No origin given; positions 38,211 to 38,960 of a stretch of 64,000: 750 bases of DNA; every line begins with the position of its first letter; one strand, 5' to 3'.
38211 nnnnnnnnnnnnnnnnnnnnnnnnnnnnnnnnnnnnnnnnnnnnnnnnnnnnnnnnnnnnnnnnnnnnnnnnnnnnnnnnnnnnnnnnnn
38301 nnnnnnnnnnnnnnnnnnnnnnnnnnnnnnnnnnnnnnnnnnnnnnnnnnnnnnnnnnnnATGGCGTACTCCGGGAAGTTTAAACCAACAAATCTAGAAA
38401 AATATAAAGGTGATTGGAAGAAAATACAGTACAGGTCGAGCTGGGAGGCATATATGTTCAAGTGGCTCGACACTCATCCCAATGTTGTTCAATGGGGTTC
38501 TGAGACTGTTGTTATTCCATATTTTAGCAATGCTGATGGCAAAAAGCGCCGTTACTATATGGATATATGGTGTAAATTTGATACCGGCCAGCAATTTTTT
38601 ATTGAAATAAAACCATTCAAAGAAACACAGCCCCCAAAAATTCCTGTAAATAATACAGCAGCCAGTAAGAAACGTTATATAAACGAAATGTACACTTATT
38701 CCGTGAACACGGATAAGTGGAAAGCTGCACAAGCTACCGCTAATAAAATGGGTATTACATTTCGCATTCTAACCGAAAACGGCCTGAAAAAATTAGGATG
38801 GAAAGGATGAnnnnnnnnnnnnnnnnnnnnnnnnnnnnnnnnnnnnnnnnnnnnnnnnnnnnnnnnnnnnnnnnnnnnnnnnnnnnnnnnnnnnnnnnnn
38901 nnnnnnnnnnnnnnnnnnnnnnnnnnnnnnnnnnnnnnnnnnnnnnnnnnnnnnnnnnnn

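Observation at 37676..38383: Free-standing HNH/NUMOD3 homing endonuclease inserted between genes 53 and 4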

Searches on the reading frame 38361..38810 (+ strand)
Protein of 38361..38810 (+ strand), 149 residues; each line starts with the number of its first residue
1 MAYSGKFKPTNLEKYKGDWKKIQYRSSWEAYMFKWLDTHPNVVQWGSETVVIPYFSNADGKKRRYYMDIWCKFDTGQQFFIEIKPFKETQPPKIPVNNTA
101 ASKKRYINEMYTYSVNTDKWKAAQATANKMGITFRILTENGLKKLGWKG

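Call 3: search_protein_families(library=pfam, proteins=[window:38361-38810:+], max_evalue=0.1)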
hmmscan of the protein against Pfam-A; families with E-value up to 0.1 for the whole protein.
window:38361-38810:+ (149 aa): 1 family
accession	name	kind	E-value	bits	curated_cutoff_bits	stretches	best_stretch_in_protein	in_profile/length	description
PF08722.17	Tn7_TnsA-like_N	-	6.4e-21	75.2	26.5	1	39-139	1-85/85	TnsA-like endonuclease N terminal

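Call 78: find_encoding_contigs(protein=window:38361-38810:+, flank=5000, max_places=6)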
Protein window:38361-38810:+ (149 aa): 4 contigs read that carry it; 4 places shown.
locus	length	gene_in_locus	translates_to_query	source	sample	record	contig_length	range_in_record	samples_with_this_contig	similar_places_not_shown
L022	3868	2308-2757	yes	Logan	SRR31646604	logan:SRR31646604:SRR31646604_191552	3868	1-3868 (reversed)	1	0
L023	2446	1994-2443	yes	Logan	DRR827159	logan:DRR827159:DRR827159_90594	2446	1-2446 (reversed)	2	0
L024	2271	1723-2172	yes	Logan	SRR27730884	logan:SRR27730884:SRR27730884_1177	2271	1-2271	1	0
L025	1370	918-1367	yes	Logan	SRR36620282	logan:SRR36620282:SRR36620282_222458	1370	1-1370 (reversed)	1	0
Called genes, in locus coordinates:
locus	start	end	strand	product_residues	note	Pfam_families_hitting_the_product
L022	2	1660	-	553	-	?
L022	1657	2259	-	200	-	PF11246:Phage_gp53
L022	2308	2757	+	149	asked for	PF08722:Tn7_TnsA-like_N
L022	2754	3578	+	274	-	PF26869:Phage_T4_gp2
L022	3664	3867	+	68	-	?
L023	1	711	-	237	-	?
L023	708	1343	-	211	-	PF19835:SegE_GIY-YIG (faint), PF07460:NUMOD3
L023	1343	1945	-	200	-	PF11246:Phage_gp53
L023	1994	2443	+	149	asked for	PF08722:Tn7_TnsA-like_N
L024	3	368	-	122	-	?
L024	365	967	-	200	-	PF11246:Phage_gp53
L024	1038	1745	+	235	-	-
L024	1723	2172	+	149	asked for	PF08722:Tn7_TnsA-like_N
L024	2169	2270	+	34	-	?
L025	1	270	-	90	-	?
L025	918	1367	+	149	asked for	PF08722:Tn7_TnsA-like_N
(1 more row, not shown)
